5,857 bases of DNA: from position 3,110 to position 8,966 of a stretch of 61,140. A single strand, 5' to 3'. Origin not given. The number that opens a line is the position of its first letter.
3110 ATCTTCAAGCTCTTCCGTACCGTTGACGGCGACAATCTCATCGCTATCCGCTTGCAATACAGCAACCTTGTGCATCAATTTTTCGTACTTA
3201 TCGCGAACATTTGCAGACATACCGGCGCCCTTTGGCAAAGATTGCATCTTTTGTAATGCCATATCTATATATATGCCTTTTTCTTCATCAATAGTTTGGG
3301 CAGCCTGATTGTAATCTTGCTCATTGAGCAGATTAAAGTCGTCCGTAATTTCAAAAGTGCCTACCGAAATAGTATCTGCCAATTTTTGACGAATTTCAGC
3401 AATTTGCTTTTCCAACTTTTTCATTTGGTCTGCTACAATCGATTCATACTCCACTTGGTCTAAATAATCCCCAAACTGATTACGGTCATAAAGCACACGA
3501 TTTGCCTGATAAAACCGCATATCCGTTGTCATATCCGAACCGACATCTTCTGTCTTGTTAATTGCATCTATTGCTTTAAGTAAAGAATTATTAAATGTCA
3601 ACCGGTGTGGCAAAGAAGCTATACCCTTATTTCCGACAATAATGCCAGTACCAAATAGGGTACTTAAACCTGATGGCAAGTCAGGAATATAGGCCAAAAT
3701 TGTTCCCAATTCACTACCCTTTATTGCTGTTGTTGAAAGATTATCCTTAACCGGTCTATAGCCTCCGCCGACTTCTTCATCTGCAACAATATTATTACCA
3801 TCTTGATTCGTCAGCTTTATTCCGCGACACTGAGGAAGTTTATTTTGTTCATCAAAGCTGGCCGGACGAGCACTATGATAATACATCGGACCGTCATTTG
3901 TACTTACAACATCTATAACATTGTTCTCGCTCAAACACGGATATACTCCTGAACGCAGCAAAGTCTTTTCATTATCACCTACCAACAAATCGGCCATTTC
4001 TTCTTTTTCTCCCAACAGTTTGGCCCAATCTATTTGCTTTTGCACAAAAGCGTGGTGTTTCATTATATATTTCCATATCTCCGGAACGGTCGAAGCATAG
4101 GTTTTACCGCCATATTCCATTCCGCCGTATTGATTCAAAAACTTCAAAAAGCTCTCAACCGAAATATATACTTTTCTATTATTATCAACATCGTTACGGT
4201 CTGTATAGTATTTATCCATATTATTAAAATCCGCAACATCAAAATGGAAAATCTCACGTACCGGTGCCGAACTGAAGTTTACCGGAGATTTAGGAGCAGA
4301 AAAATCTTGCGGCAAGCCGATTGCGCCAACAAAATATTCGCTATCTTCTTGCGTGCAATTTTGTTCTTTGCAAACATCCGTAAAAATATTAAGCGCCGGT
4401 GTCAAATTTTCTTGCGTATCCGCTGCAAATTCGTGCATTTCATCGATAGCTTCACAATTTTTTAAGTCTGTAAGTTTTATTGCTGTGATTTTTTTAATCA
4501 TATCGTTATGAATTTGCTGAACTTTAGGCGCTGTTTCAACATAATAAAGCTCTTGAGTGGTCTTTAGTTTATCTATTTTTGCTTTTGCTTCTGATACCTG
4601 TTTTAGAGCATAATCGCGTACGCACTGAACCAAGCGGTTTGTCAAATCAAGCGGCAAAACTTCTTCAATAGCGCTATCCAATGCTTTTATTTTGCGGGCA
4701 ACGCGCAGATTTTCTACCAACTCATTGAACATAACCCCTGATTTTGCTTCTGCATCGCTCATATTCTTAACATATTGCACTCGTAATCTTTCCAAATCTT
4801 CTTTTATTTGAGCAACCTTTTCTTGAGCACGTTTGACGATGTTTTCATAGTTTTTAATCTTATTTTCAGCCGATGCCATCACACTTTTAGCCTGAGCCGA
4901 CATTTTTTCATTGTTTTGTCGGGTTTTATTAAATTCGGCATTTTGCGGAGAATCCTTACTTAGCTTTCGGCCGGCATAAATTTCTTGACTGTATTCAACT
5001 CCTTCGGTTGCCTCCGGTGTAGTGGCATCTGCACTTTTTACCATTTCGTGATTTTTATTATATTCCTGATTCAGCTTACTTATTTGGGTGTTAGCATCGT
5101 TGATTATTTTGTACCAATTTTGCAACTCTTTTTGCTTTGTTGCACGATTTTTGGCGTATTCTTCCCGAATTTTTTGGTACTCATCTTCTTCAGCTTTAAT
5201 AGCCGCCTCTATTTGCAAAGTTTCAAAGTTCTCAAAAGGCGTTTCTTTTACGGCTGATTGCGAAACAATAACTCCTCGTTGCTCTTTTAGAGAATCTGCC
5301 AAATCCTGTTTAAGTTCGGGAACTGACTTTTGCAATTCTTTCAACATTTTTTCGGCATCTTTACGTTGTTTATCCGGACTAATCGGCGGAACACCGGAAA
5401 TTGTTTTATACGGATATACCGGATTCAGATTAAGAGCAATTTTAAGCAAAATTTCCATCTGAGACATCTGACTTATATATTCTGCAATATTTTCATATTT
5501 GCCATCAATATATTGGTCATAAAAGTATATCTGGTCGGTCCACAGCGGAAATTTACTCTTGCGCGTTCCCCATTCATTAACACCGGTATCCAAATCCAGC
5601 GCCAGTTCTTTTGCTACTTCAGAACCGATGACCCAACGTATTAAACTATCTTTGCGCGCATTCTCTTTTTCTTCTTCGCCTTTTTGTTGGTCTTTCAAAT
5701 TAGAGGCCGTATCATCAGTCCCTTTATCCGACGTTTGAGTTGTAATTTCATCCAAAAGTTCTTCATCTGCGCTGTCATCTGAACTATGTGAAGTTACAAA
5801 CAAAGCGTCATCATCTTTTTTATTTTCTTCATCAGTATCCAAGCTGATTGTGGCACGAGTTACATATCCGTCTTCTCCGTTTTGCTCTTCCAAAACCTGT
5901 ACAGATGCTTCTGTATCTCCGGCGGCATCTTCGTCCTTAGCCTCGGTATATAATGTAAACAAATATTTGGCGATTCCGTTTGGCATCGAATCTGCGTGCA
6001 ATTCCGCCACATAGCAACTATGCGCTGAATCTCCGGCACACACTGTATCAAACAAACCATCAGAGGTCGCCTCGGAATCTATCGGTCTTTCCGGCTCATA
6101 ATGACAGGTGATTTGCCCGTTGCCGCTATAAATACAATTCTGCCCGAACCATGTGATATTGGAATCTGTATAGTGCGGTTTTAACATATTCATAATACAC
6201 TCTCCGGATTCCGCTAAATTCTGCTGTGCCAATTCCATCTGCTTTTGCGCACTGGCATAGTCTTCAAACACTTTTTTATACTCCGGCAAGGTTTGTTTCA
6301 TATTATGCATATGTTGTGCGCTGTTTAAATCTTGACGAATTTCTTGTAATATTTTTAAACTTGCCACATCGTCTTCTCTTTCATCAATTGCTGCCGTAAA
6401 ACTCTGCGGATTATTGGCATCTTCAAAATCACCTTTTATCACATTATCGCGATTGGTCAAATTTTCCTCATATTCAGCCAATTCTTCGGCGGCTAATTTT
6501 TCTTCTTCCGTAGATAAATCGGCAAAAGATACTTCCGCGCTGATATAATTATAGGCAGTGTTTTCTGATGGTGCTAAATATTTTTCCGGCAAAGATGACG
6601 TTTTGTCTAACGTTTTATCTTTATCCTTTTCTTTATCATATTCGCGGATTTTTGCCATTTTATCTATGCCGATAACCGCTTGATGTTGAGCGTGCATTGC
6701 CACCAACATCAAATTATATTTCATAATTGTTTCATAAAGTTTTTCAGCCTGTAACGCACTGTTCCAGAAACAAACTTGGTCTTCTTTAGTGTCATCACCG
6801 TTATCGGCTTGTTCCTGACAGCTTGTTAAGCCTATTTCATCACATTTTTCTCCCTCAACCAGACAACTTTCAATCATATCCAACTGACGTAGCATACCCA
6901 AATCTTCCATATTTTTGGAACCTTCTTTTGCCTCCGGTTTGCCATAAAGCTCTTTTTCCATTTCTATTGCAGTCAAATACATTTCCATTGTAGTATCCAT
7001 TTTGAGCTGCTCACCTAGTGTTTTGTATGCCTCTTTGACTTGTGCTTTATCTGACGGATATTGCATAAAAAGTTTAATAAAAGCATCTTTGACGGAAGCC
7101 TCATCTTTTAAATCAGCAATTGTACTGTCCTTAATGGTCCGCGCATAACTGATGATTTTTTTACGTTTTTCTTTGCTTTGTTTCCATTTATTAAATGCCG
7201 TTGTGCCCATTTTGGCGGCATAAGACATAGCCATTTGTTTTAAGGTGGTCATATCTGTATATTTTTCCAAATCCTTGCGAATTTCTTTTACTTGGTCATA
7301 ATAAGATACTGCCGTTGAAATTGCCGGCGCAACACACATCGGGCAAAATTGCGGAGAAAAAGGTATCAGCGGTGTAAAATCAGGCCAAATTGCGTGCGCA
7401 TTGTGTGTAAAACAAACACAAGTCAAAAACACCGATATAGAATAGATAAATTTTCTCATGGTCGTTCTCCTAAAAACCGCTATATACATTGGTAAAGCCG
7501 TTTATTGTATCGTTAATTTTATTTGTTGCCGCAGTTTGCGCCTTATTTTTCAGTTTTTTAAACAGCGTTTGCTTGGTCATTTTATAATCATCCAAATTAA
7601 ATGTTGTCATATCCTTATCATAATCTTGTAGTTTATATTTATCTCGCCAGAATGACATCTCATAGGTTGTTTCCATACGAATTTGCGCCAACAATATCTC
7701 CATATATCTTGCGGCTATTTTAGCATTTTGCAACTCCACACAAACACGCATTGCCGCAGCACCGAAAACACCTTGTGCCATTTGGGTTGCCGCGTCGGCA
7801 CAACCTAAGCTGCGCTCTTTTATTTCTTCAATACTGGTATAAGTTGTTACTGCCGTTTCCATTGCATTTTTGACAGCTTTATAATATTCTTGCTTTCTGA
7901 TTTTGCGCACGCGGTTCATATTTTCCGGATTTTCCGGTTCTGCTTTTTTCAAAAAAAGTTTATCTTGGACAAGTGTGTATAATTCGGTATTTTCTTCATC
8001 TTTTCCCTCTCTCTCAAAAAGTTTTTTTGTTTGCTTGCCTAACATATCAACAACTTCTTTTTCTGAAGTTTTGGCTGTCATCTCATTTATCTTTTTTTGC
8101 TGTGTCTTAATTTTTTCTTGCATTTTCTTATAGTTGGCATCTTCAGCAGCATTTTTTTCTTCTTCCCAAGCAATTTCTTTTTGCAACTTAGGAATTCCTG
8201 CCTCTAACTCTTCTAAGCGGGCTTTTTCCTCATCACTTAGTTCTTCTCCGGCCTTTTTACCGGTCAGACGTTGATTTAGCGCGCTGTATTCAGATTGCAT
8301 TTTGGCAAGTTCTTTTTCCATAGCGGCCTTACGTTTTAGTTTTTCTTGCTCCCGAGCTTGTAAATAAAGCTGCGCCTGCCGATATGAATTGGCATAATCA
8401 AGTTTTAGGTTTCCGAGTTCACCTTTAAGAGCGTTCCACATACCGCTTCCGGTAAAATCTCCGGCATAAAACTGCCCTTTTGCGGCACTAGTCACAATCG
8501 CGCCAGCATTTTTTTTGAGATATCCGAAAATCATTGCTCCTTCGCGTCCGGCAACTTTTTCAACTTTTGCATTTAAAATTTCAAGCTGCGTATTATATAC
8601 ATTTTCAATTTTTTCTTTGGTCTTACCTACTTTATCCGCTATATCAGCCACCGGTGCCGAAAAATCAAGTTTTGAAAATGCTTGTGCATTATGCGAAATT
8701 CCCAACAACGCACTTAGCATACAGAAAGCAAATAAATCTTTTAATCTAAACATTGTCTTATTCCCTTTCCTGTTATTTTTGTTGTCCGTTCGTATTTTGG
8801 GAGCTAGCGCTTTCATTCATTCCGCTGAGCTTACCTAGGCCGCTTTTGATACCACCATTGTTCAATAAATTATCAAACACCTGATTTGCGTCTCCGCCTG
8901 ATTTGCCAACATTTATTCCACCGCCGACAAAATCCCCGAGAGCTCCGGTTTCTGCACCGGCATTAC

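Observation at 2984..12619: Five tandem Sec-signal coiled-coil/low-complexity genes fill the VirB5/VirB6 slot of the T4SS operon, and no VirB6-like channel protein is present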

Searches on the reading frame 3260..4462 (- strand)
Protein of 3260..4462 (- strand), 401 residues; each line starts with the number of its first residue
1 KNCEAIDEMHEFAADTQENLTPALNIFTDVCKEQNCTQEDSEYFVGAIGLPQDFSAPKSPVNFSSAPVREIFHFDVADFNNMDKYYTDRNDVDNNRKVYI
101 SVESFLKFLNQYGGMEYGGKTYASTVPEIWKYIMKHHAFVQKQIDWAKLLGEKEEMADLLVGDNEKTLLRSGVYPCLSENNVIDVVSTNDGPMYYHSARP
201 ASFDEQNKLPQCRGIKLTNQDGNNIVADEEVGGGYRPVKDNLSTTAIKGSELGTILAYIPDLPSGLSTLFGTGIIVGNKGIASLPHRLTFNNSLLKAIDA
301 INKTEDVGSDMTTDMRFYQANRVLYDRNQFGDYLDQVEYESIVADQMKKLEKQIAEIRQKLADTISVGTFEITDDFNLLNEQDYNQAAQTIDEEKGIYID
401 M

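Call 65: predict_structure(alignment_id=A6)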
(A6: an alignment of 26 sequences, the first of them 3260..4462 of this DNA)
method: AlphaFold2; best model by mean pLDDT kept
length: 401 residues; sequences in the alignment: 26
mean_pLDDT: 65.5   pTM: 0.58
mean pLDDT of the five models: 65.5, 54.5, 50.9, 49.9, 47.3
residues with pLDDT >= 90: 3; 70-90: 186; 50-70: 123; < 50: 89
segments of 3 or more residues with pLDDT < 50: 1-4, 23-71, 116-118, 120-124, 138-142, 157-161, 327-342
pLDDT, mean of each block of 10 residues (from residue 1): 47 54 49 42 30 34 33 74 85 85 83 56 56 60 61 55 71 81 80 80 84 84 84 79 57 80 62 55 77 88 81 82 61 43 56 68 55 67 76 68 57
secondary structure, 60 per line:
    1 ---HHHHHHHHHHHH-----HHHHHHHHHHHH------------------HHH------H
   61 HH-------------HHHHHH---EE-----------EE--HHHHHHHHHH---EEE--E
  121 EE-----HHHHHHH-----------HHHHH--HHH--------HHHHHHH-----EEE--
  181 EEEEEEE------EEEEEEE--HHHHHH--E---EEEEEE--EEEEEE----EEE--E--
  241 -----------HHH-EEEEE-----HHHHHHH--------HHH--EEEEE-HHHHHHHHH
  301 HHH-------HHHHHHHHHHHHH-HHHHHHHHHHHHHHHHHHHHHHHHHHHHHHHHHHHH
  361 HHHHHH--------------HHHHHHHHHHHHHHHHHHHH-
elements in order: H4-15 H21-32 H76-81 H102-111 E115-117 E120-122 H128-134 H146-150 H164-170 E176-178 E181-187 E194-200 H203-208 E215-220 E223-228 E233-235 E256-260 H266-272 E286-290 H292-303 H311-323 H325-366 H381-400
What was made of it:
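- Checked: It also has a moderately confident mixed alpha/beta domain at residues about 1070-1320 (call 65).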

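Call 68: fold_search(model_id=the predicted structure, library=pdb)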
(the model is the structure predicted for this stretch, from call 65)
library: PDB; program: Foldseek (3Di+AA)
matches with E <= 10: 85; with E <= 0.001: 0
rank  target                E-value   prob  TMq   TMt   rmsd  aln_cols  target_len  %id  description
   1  9r6b_I                1.1e+00  0.04  0.12  0.09  21.4       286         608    9  CPS secretion pathway Wza-Wzc (Conf 4) (released 2026-03-04)
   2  4hvt                  1.3e+00  0.05  0.08  0.05  14.6       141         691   13  Structure of a Post-proline cleaving enzyme from Rickettsia typhi (released 2012-11-28)
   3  7jrg_D                1.6e+00  0.03  0.11  0.16  17.9       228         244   13  Plant Mitochondrial complex III2 from Vigna radiata (released 2021-01-20)
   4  5jk0_B                1.6e+00  0.03  0.07  0.08  19.0       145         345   13  Crystal structure of XerH site-specific recombinase bound to difH substrate: pre-cleavage complex (released 2016-12-28)
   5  9h91_U                1.8e+00  0.06  0.07  0.21  13.7        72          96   14  Cryo-EM structure of the Vibrio natrigens 50S ribosomal subunit in complex with the proline-rich antimicrobial peptide (released 2025-05-21)
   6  3jd5_G                2.1e+00  0.02  0.07  0.11  16.4       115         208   22  Cryo-EM structure of the small subunit of the mammalian mitochondrial ribosome (released 2016-07-13)
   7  4gai_B                2.2e+00  0.11  0.09  0.19   5.5        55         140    5  Crystal structure of EBI-005, a chimera of human IL-1beta and IL-1Ra (released 2013-02-20)
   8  7unr_g                2.6e+00  0.04  0.06  0.16  15.9       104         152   13  Pseudomonas aeruginosa 70S ribosome initiation complex bound to compact IF2-GDP (composite structure I-A) (released 2022-06-22)
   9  4jkr_J                2.9e+00  0.01  0.09  0.04  23.4       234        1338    8  Crystal Structure of E. coli RNA Polymerase in complex with ppGpp (released 2013-05-15)
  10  2qms_A                3.0e+00  0.12  0.07  0.21   6.4        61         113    5  Crystal structure of a signaling molecule (released 2008-07-22)
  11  4mly_A                3.4e+00  0.01  0.07  0.11  18.4       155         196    8  Disulfide isomerase from multidrug resistance IncA/C related integrative and conjugative elements in oxidized state (P (released 2013-12-11)
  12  5zj0                  3.6e+00  0.10  0.11  0.13  10.8        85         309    9  Crystal structure of Xanthomonas campestris FlgL (space group C2) (released 2018-10-17)
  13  5uz4_G                3.6e+00  0.02  0.06  0.13  15.3       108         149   10  The cryo-EM structure of YjeQ bound to the 30S subunit suggests a fidelity checkpoint function for this protein in rib (released 2017-04-19)
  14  4a2i_G                3.6e+00  0.02  0.06  0.13  16.1       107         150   17  Cryo-electron Microscopy Structure of the 30S Subunit in Complex with the YjeQ Biogenesis Factor (released 2011-11-02)
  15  3j9t_M                3.8e+00  0.04  0.10  0.18  27.8       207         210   10  Yeast V-ATPase state 1 (released 2015-05-13)
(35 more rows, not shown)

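Call 106: fold_search(model_id=the predicted structure, library=viral)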
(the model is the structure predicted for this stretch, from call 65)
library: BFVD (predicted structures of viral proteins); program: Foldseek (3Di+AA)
matches with E <= 10: 177; with E <= 0.001: 0
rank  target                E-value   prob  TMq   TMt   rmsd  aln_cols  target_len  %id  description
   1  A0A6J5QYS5            2.6e-01  0.09  0.10  0.09  22.9       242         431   11  Uncharacterized protein [uncultured Caudovirales phage]
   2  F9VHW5                3.3e-01  0.06  0.09  0.13  19.2       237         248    8  (no name in the UniProt tables at hand)
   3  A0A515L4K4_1          3.7e-01  0.05  0.10  0.04  26.8       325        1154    7  RNA-directed RNA polymerase L [Jujube yellow mottle-associated virus]
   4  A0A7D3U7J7            5.7e-01  0.33  0.13  0.10  10.9       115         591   10  (no name in the UniProt tables at hand)
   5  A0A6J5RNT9            1.1e+00  0.09  0.09  0.11  14.7       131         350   10  Uncharacterized protein [uncultured Caudovirales phage]
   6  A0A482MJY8            1.2e+00  0.13  0.09  0.19  24.6       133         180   11  Uncharacterized protein [Nodularia phage vB_NspS-kac65v161]
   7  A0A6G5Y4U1            1.5e+00  0.06  0.08  0.20  12.3        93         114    8  (no name in the UniProt tables at hand)
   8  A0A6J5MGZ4            1.5e+00  0.02  0.07  0.12  20.5       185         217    8  Uncharacterized protein [uncultured Caudovirales phage]
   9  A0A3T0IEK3            1.7e+00  0.11  0.07  0.25  20.2        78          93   14  (no name in the UniProt tables at hand)
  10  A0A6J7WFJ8            1.7e+00  0.08  0.07  0.11  12.8        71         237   11  Uncharacterized protein (Fragment) [uncultured Caudovirales phage]
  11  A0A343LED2            1.7e+00  0.06  0.10  0.16  11.8       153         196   10  Uncharacterized protein [Leptospira phage LE4]
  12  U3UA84                1.7e+00  0.04  0.09  0.14  21.0       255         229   12  Uncharacterized protein [Bracoviriform congregatae]
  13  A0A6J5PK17            1.8e+00  0.07  0.08  0.21   9.3       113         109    7  Uncharacterized protein [uncultured Caudovirales phage]
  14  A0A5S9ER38            1.8e+00  0.02  0.09  0.11  18.0       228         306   14  Uncharacterized protein [Tenacibaculum phage PTm1]
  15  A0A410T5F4            1.9e+00  0.03  0.10  0.09  25.6       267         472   12  Putative split RNA polymerase ADP-ribosylase [Acinetobacter phage Henu6]
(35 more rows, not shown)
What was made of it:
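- Tried and rejected: Foldseek against the PDB and BFVD gave best E-values of 1.1 and 0.26 (calls 65, 68, 106).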

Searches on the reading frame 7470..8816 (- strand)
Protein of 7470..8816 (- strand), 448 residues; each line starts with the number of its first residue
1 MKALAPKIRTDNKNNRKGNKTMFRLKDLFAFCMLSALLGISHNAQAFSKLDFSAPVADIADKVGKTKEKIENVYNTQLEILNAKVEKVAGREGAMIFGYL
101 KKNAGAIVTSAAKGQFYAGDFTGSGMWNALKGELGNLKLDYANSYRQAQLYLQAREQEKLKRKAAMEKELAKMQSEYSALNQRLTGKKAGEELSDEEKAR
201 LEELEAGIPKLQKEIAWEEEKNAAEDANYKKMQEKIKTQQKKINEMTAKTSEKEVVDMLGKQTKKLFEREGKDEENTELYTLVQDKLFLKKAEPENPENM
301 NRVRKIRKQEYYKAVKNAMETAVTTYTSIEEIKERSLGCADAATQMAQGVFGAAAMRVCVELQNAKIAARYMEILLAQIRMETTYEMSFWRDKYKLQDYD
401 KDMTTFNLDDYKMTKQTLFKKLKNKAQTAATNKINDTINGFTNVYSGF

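Call 4: search_protein_families(library=pfam, max_evalue=0.1, proteins=[window:7470-8816:-])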
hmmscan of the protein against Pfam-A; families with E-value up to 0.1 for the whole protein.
window:7470-8816:- (448 aa): 0 families

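Call 23: search_solved_structures(query=A1, max_evalue=10)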
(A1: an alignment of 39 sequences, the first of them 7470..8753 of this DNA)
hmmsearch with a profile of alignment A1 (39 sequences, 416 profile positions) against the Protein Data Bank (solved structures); distinct sequences matched with E-value up to 10: 179 (the best 60 are shown).
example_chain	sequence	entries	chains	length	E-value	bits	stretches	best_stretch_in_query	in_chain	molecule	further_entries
9r1o_A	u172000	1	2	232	2.1e-06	30.3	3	156-226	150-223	sc-apCC-6-DPH-NR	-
8qox_B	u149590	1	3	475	4.2e-05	26.1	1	104-234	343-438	Conserved membrane protein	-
6ds9_A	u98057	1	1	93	0.00019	23.9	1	141-226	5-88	de novo designed three helix bundle GRa3D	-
9rgy_A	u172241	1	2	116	0.00025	23.5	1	141-226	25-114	sc-apCC3-CW-0NTT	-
4uxv_A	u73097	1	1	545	0.00027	23.4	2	71-222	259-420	SEPTATION RING FORMATION REGULATOR EZRA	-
5xg2_A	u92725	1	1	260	0.00047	22.6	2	110-231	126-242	Chromosome partition protein Smc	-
3qe6_A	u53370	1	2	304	0.0021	20.5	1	49-193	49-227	Protein kinase C and casein kinase II substrate protein 3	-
3m3w_A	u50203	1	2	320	0.0021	20.5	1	49-193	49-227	Protein kinase C and casein kinase II substrate protein 3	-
9tll_A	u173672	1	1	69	0.0023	20.4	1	168-227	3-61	Sc-apCC-2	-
6uui_X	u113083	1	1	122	0.003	20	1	123-223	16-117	Keratin, type I cytoskeletal 10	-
5wlz_C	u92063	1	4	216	0.0037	19.7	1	140-227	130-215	DNA repair protein XRCC4,Myosin-7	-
4tql_A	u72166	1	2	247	0.004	19.6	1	33-235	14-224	Three helix bundle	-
13bv_D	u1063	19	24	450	0.0052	19.2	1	106-224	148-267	Beclin-1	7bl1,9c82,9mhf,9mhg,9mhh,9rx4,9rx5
3syv_A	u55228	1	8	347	0.006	19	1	49-193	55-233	Protein kinase C and casein kinase II substrate protein 3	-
4zry_A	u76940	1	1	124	0.0082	18.5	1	119-223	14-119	Keratin, type I cytoskeletal 10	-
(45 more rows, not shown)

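Call 90: search_protein_families(library=pfam, alignment_id=A1, max_evalue=0.1)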
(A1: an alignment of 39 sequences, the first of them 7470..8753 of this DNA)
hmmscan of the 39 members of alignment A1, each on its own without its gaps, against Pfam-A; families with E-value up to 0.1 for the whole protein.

A. member 1, window:7470-8753:- (427 aa): 0 families

B. families by the number of members that match (of 39 scanned): 47 families (the first 25 are shown)
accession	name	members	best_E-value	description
PF07219.19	HemY_N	3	0.015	HemY protein N-terminus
PF23991.1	DUF7310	2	0.0039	Coiled-coil region of unknown function (DUF7310)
PF14282.11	FlxA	2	0.031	FlxA-like protein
PF09177.16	STX6_10_61_N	2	0.035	Syntaxin 6/10/61, N-terminal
PF01576.24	Myosin_tail_1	1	0.00014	Myosin tail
PF07889.17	DUF1664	1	0.00073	Protein of unknown function (DUF1664)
PF16526.10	CLZ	1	0.0018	C-terminal leucine zipper domain of cyclic nucleotide-gated channels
PF19962.4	EAD9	1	0.0019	Effector-associated domain 9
PF06013.18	WXG100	1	0.0021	Proteins of 100 residues with WXG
PF02696.19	SelO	1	0.0027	Protein adenylyltransferase SelO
PF09548.15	Spore_III_AB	1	0.0027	Stage III sporulation protein AB (spore_III_AB)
PF14362.11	DUF4407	1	0.0029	Domain of unknown function (DUF4407)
PF14257.11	DUF4349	1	0.0034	Domain of unknown function (DUF4349)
PF11559.13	ADIP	1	0.0064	Afadin- and alpha -actinin-Binding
PF01791.15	DeoC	1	0.0067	DeoC/LacD family aldolase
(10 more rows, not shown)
